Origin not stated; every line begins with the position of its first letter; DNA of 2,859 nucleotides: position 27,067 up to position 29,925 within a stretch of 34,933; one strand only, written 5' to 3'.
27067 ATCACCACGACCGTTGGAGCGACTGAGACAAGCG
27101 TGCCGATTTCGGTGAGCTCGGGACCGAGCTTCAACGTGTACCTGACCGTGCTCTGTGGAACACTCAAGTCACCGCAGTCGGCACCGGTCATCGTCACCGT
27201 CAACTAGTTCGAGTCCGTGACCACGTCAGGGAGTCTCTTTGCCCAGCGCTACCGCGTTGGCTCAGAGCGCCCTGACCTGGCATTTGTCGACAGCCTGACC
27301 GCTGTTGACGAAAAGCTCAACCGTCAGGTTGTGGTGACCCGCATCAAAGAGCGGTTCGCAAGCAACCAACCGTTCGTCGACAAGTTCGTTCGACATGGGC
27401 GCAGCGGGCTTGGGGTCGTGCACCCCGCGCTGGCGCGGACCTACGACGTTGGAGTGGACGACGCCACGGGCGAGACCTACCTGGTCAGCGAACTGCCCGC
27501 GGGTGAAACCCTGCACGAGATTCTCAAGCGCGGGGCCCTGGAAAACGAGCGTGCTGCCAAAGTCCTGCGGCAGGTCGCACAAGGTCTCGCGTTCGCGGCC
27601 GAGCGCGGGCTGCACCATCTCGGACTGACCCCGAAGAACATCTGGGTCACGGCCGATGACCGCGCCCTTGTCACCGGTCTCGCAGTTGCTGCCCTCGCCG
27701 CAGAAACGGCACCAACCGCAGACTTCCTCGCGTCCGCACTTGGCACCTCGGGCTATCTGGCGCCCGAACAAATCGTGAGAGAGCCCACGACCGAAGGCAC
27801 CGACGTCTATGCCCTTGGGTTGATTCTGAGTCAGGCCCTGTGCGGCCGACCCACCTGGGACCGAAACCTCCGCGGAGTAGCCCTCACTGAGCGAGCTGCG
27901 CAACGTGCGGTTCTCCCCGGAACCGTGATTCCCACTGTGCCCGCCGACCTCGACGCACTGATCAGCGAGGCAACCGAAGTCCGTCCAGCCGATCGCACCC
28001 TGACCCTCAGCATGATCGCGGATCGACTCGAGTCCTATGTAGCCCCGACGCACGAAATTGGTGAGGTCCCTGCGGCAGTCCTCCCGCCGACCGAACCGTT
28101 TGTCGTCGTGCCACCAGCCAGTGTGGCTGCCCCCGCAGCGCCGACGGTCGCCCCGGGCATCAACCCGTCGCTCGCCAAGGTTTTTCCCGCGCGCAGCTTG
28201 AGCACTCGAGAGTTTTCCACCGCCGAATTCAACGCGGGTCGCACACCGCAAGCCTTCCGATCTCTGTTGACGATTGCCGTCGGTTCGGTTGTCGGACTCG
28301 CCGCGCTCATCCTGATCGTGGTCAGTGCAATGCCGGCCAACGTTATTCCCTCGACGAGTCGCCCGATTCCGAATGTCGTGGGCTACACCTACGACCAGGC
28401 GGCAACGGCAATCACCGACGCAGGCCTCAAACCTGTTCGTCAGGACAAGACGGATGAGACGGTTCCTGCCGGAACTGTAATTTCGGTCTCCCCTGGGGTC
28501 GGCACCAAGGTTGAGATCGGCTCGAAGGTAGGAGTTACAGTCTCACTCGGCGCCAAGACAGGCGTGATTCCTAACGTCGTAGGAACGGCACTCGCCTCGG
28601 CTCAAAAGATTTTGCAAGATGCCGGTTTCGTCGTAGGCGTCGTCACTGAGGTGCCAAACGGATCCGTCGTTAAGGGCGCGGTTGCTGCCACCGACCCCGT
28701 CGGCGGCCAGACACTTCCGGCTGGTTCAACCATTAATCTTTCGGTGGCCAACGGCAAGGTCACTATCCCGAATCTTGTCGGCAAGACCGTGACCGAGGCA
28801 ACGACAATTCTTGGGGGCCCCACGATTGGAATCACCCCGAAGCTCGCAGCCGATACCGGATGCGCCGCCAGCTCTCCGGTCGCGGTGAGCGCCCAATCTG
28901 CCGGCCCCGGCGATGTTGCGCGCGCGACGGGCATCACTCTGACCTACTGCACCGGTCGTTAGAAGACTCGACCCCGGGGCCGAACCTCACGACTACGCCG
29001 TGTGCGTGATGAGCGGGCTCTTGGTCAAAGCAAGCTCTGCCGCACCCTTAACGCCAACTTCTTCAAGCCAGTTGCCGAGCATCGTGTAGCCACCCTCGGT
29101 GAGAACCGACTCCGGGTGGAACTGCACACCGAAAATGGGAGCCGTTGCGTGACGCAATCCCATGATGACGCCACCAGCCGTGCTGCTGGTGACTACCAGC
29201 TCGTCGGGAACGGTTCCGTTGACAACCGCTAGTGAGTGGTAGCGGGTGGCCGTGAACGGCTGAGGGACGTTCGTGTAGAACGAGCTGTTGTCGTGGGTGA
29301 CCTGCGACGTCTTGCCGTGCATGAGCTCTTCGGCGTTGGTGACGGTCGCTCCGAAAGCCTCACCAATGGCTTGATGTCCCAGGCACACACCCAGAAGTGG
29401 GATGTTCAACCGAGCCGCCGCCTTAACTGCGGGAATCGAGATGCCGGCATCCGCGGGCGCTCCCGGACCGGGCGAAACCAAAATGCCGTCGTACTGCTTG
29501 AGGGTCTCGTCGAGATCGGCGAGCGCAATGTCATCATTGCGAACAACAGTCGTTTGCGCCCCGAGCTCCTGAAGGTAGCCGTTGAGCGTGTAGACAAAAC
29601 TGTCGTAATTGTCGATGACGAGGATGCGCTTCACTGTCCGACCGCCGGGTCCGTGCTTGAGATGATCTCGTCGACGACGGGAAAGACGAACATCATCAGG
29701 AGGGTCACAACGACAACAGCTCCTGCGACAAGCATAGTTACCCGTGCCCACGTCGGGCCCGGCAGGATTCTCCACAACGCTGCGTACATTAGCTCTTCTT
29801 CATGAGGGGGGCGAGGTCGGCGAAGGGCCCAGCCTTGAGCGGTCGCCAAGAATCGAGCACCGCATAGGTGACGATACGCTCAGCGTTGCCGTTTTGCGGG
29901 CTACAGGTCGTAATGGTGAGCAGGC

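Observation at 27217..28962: The PASTA receptor in the pknB position is a predicted pseudokinase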

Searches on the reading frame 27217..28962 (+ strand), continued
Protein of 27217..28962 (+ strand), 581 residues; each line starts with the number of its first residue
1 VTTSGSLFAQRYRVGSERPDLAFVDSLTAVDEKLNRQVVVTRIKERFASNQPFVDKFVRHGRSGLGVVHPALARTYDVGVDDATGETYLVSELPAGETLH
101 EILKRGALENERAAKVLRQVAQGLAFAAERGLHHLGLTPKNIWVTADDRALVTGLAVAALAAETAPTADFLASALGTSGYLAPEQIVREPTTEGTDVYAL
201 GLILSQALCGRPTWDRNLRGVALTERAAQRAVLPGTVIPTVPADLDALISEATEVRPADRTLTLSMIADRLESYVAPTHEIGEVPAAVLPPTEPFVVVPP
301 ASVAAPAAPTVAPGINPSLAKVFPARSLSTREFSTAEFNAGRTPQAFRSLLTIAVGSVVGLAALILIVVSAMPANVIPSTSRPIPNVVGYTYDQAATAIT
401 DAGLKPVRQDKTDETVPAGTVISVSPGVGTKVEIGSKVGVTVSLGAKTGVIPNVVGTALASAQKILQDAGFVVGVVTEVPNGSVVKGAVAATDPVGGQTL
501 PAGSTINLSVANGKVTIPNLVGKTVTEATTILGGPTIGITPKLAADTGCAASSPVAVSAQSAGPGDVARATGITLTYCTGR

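Call 14: find_related_loci(query=A2, collection=genome_contigs, flank=10000)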
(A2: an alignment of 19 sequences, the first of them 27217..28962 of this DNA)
Query A2 (581 aa) in genome_contigs; peptide patterns used: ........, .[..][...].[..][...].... (x = any residue, [..] = any of these).
456 stretches matched a pattern; 363 encode a relative of the query (tblastn E <= 1e-3); the best 80 are kept; 80 distinct loci.
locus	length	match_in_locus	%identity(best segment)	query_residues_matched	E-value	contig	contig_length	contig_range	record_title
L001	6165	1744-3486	58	1-580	0e+0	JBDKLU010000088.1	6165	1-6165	MAG: Actinomycetota bacterium isolate hugercreek_2019_sw_WHONDRS-S19S_0044_B_bin.46 scaffold_324293, whole genome shotgu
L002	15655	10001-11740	51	1-581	3e-178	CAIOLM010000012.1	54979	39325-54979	MAG: uncultured Microbacteriaceae bacterium isolate MJ-2014_bin-0072 genome assembly, contig: bin-0072:12/44, whole geno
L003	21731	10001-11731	42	1-580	2e-132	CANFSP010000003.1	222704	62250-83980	MAG: Actinobacteria bacterium isolate Jr-16oct17-285 genome assembly, contig: Jr-16oct17-C76, whole genome shotgun seque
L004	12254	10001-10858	34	5-294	1e-32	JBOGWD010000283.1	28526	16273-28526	MAG: Actinomycetota bacterium isolate M3-S_maxbin2.bin.153 k127_313034, whole genome shotgun sequence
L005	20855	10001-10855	30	1-282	2e-24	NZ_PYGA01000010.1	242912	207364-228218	Murinocardiopsis flavida strain DSM 45312 Ga0181034_110, whole genome shotgun sequence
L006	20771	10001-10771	32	29-281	4e-24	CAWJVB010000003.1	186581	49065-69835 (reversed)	MAG: uncultured Solirubrobacteraceae bacterium isolate MFD00964.bin.2.264 genome assembly, contig: contig_119252, whole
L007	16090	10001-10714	29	29-272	5e-24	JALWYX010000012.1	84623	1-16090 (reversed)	MAG: Thermoanaerobaculia bacterium isolate T2_metabat1_scaf2bin.052 T2_NODE_127_length_84623_cov_2.245609, whole genome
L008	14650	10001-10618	35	12-216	9e-24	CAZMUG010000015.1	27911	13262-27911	MAG TPA_asm: uncultured Gaiellales bacterium isolate SRP329715_co1_360 genome assembly, contig: NODE_2403_length_27911_c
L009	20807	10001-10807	32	29-297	2e-23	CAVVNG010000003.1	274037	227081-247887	MAG: uncultured Solirubrobacterales bacterium isolate MFD05377.bin.1.58 genome assembly, contig: contig_106944, whole ge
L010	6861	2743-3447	33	29-260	4e-23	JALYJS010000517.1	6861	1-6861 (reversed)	MAG: Pseudomonadota bacterium isolate CAM bin10 SD1481-83_k127_373333, whole genome shotgun sequence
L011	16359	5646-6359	32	29-260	4e-23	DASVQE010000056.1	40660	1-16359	MAG TPA_asm: Thermoanaerobaculia bacterium isolate SMAG_U3198 k141_182736, whole genome shotgun sequence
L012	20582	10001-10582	35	25-217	4e-23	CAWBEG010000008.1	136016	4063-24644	MAG: Vicinamibacterales bacterium isolate MFD04850.bin.2.140 genome assembly, contig: contig_21345, whole genome shotgun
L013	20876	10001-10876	30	29-314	3e-23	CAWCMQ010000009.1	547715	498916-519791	MAG: uncultured Solirubrobacterales bacterium isolate MFD05502.bin.1.211 genome assembly, contig: contig_35117, whole ge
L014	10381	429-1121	32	41-293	8e-23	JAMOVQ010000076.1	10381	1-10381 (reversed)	MAG: Thermoanaerobaculia bacterium isolate PIR-30_metabat2_scaf2bin.045 PIR-30_scaffold_2431_c1, whole genome shotgun se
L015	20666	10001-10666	33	43-276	1e-22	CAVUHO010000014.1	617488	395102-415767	MAG: Candidatus Sulfomarinibacteraceae bacterium isolate MFD04716.bin.1.4 genome assembly, contig: contig_6526, whole ge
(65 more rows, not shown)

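Call 27: find_encoding_contigs(protein=P0001, flank=10000, max_places=3)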
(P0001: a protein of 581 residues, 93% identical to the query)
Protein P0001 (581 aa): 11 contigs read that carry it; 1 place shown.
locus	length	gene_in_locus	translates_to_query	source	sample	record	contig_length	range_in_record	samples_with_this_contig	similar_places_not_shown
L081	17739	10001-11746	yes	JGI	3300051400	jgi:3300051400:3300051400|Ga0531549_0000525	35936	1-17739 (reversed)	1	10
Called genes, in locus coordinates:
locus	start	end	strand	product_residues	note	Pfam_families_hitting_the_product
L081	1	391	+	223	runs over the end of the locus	PF00702:Hydrolase, PF12710:HAD (weak), PF13419:HAD_2, PF13242:Hydrolase_like (weak)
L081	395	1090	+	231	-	PF21003:NucS_N, PF01939:NucS_C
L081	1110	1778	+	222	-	PF00702:Hydrolase, PF08282:Hydrolase_3 (faint), PF12710:HAD, PF13419:HAD_2, PF13242:Hydrolase_like (weak)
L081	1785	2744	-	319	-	PF04657:DMT_YdcZ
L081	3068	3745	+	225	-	PF12401:FhaA_N, PF16697:Yop-YscD_cpl, PF00498:FHA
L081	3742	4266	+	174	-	PF16697:Yop-YscD_cpl, PF00498:FHA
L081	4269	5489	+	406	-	PF00481:PP2C, PF13672:PP2C_2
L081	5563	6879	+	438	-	PF01098:FTSW_RODA_SPOVE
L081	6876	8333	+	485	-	PF21922:PBP_dimer_2, PF00905:Transpeptidase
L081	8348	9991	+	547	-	-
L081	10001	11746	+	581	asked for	PF00069:Pkinase, PF07714:PK_Tyr_Ser-Thr, PF03793:PASTA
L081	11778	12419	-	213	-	PF00117:GATase, PF07722:Peptidase_C26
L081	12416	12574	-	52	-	-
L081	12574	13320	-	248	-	PF04203:Sortase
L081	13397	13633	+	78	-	PF06781:CrgA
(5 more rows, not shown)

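Call 28: find_encoding_contigs(protein=P0002, flank=10000, max_places=2)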
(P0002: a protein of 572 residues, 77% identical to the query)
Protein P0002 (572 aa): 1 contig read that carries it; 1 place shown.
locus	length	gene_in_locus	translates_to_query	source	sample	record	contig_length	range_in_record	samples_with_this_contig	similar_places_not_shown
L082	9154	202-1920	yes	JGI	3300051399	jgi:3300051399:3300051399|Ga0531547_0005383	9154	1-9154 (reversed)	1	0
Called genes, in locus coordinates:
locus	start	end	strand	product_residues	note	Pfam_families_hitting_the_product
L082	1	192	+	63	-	?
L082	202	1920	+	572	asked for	PF00069:Pkinase, PF07714:PK_Tyr_Ser-Thr, PF03793:PASTA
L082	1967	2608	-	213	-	PF00117:GATase, PF07722:Peptidase_C26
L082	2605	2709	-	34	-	-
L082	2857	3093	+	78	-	PF06781:CrgA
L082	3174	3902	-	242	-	PF01694:Rhomboid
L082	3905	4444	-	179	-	PF00160:Pro_isomerase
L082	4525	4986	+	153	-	-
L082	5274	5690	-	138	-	PF12089:DUF3566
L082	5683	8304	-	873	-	PF00521:DNA_topoisoIV, PF03989:DNA_gyraseA_C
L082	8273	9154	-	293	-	?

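Call 49: predict_structure(alignment_id=A2)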
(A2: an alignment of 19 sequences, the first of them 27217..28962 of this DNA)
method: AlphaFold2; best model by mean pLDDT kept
length: 581 residues; sequences in the alignment: 19
mean_pLDDT: 80.8   pTM: 0.49
mean pLDDT of the five models: 80.8, 79.1, 78.9, 78.2, 77.5
residues with pLDDT >= 90: 200; 70-90: 272; 50-70: 60; < 50: 49
segments of 3 or more residues with pLDDT < 50: 1-4, 236-238, 278-308, 339-342, 372-378
pLDDT, mean of each block of 10 residues (from residue 1): 53 78 87 84 86 89 87 89 82 91 90 94 94 93 91 91 89 92 93 95 93 90 91 64 89 92 95 67 41 36 41 64 60 52 56 75 70 45 88 91 89 79 89 88 79 88 88 89 82 86 87 86 89 80 87 86 80 84 71
secondary structure, 60 per line:
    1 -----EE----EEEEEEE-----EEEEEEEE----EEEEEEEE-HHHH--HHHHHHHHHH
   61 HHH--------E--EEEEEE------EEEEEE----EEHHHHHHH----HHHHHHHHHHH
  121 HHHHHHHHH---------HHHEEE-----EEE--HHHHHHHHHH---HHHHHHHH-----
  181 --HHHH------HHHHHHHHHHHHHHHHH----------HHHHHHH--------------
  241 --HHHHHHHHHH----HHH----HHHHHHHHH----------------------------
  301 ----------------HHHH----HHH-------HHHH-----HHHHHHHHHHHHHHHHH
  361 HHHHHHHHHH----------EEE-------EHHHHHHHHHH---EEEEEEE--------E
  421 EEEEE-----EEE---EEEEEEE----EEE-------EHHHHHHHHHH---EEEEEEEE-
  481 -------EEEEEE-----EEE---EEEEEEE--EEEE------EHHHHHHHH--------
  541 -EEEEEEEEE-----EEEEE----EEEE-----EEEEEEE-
elements in order: E12-18 E24-31 E36-43 H45-48 H51-63 E75-80 E87-92 H99-105 H110-129 E142-144 E150-152 H155-164 H168-175 H183-186 H193-209 H220-226 H243-252 H264-272 H317-320 H335-338 H344-370 E381-383 H392-401 E405-411 E420-425 E431-433 E437-443 E448-450 H459-468 E472-479 E488-493 E499-501 E505-511 E514-517 H525-532 E542-550 E556-560 E565-568 E574-580

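Call 52: fold_search(model_id=the predicted structure, library=pdb)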
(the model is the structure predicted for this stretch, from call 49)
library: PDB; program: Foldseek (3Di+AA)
matches with E <= 10: 2000; with E <= 0.001: 2000
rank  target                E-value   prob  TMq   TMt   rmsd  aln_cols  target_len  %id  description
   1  6i2p_A                1.4e-19  1.00  0.40  0.80   4.0       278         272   27  Crystal structure of the Mycobacterium tuberculosis PknB kinase domain (L33E mutant) in complex with its substrate Gar (released 2019-05-22)
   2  6b2p                  1.7e-19  1.00  0.39  0.86   2.5       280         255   24  Dual Inhibition of the Essential Protein Kinases A and B in Mycobacterium tuberculosis (released 2018-02-14)
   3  6i2p_B                5.3e-19  1.00  0.39  0.80   4.0       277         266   26  Crystal structure of the Mycobacterium tuberculosis PknB kinase domain (L33E mutant) in complex with its substrate Gar (released 2019-05-22)
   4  4x3f_A                7.5e-19  1.00  0.40  0.80   2.9       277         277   27  Crystal structure of the intracellular domain of the M. tuberculosis Ser/Thr kinase PknA (released 2015-01-21)
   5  3f69_B                1.3e-18  1.00  0.40  0.78   5.0       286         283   26  Crystal structure of the Mycobacterium tuberculosis PknB mutant kinase domain in complex with KT5720 (released 2008-12-02)
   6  4x3f_C                1.6e-18  1.00  0.40  0.82   2.9       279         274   27  Crystal structure of the intracellular domain of the M. tuberculosis Ser/Thr kinase PknA (released 2015-01-21)
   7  3oro                  1.9e-18  1.00  0.38  0.76   3.7       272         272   26  Mycobacterium tuberculosis PknB kinase domain L33D mutant (crystal form 4) (released 2010-12-15)
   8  5u94                  2.1e-18  1.00  0.40  0.86   2.5       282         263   25  Crystal structure of the Mycobacterium tuberculosis PASTA kinase PknB in complex with the potential theraputic kinase in (released 2017-12-20)
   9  1o6y                  2.3e-18  1.00  0.41  0.87   3.3       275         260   26  Catalytic domain of PknB kinase from Mycobacterium tuberculosis (released 2003-01-30)
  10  4x3f_B                2.9e-18  1.00  0.40  0.80   3.0       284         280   27  Crystal structure of the intracellular domain of the M. tuberculosis Ser/Thr kinase PknA (released 2015-01-21)
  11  4ow8                  3.3e-18  1.00  0.42  0.86   2.4       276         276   28  Crystal structure of kinase domain of PknA from Mtb (released 2015-02-04)
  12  1mru_A                3.9e-18  1.00  0.40  0.81   3.3       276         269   25  Intracellular Ser/Thr protein kinase domain of Mycobacterium tuberculosis PknB. (released 2003-02-11)
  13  3orp                  3.9e-18  1.00  0.39  0.77   3.7       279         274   26  Mycobacterium tuberculosis PknB kinase domain L33D mutant (crystal form 5) (released 2010-12-15)
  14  6b2q_B                4.6e-18  1.00  0.40  0.83   3.0       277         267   27  Dual Inhibition of the Essential Protein Kinases A and B in Mycobacterium tuberculosis (released 2018-02-14)
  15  3orm                  7.3e-18  1.00  0.39  0.81   3.2       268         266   25  Mycobacterium tuberculosis PknB kinase domain D76A mutant (released 2010-12-15)
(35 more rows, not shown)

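Call 62: search_protein_representatives(alignment_id=A2)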
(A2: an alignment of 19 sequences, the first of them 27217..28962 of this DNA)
Query: 19 sequences, 581 profile positions. Proteins with E-value up to 0.001 (for the whole library): 938648; up to 1e-10: 633133; up to 1e-30: 32207. The best 150 are listed.
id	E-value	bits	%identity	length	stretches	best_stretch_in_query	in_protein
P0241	0.0e+00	1236.4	-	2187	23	383-538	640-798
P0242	0.0e+00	1233.0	-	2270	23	383-514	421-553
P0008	1.3e-275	931.9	-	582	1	1-581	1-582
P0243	4.2e-263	890.6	-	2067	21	411-533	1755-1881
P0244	2.6e-248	841.8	-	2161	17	377-538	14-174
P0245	3.2e-244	828.2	-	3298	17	383-514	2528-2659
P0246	3.6e-237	805.0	-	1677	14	383-539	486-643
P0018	3.3e-235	798.5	-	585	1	2-581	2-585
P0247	4.8e-229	778.1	-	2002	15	382-534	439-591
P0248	6.2e-220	748.0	-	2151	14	383-513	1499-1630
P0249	1.2e-218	743.7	-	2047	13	383-532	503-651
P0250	8.1e-215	731.2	-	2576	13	383-515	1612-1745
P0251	1.4e-207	707.2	-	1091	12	383-548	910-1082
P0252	4.3e-206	702.3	-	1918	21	393-513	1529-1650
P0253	3.1e-199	679.7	-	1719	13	383-538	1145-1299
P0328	1.1e-100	354.2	-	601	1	6-580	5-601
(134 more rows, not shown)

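Call 64: find_encoding_contigs(protein=P0328, flank=8000, max_places=2)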
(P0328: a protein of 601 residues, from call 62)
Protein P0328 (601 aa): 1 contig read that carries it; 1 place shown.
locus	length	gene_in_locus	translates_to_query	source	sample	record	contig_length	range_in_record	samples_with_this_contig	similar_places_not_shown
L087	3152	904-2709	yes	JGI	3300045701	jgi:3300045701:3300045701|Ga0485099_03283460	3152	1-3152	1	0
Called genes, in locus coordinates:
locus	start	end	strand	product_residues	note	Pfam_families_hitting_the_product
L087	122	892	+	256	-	-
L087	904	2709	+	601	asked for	PF00069:Pkinase, PF07714:PK_Tyr_Ser-Thr, PF03793:PASTA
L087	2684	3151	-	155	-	?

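Call 71: find_related_loci(query=A2, collection=metagenome_contigs, flank=3000)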
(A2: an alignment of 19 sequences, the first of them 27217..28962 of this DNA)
Query A2 (581 aa) in metagenome_contigs; peptide patterns used: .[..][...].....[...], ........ (x = any residue, [..] = any of these).
177 stretches matched a pattern; 43 encode a relative of the query (tblastn E <= 1e-3); 43 distinct loci.
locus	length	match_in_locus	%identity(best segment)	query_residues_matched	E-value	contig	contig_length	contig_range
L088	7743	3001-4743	47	5-581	1e-133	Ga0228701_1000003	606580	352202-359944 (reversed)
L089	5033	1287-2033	34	29-271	2e-25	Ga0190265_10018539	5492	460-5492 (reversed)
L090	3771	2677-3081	39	69-211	3e-19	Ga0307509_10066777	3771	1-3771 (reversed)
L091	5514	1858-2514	30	43-273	4e-19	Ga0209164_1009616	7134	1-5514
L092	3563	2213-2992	27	34-288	7e-19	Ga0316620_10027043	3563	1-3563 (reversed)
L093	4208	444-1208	28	23-280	2e-18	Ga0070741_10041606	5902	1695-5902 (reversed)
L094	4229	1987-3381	32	55-263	4e-18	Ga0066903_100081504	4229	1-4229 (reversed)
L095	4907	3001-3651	28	55-273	8e-18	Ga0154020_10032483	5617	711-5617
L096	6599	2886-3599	28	31-273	8e-18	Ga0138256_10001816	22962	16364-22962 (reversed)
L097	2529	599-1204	31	1-210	8e-18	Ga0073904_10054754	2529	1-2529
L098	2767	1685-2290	31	1-210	2e-17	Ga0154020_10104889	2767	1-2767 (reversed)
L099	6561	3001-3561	35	25-210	8e-16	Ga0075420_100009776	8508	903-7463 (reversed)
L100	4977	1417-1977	35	25-210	7e-16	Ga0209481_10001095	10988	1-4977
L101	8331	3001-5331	24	35-271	1e-14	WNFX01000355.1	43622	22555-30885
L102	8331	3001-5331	24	35-271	1e-14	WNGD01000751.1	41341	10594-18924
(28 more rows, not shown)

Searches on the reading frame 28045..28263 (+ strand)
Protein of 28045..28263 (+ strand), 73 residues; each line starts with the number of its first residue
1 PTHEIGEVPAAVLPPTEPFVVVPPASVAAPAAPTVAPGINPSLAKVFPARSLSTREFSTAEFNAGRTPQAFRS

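Call 45: search_protein_families(library=pfam, proteins=[window:28045-28263:+], max_evalue=10)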
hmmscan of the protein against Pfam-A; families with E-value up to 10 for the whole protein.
seq(73 aa): 0 families

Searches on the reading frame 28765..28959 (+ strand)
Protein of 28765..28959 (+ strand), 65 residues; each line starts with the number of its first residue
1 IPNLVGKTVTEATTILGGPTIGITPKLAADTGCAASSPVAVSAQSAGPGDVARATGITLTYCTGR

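Call 45: search_protein_families(library=pfam, proteins=[window:28765-28959:+], max_evalue=10)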
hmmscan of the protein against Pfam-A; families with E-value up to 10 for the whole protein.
seq(65 aa): 2 families
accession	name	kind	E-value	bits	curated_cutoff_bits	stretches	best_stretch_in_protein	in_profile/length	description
PF03793.24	PASTA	-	0.0083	16.5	23.2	1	1-60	3-61/64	PASTA domain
PF04016.18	DUF364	-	0.027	14.5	23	1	2-42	79-119/147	Putative heavy-metal chelation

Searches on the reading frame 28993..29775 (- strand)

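Call 48: search_protein_families(library=pfam, proteins=[window:28993-29775:-], max_evalue=0.001)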
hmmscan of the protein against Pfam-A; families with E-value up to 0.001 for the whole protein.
window:28993-29775:- (260 aa): 2 families
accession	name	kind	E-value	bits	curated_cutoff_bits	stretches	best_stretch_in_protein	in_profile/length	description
PF00117.34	GATase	-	5.1e-58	196.3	22.8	1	52-238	1-188/190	Glutamine amidotransferase class-I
PF07722.19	Peptidase_C26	-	5.4e-10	39.8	20.5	1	113-222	94-219/219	Peptidase C26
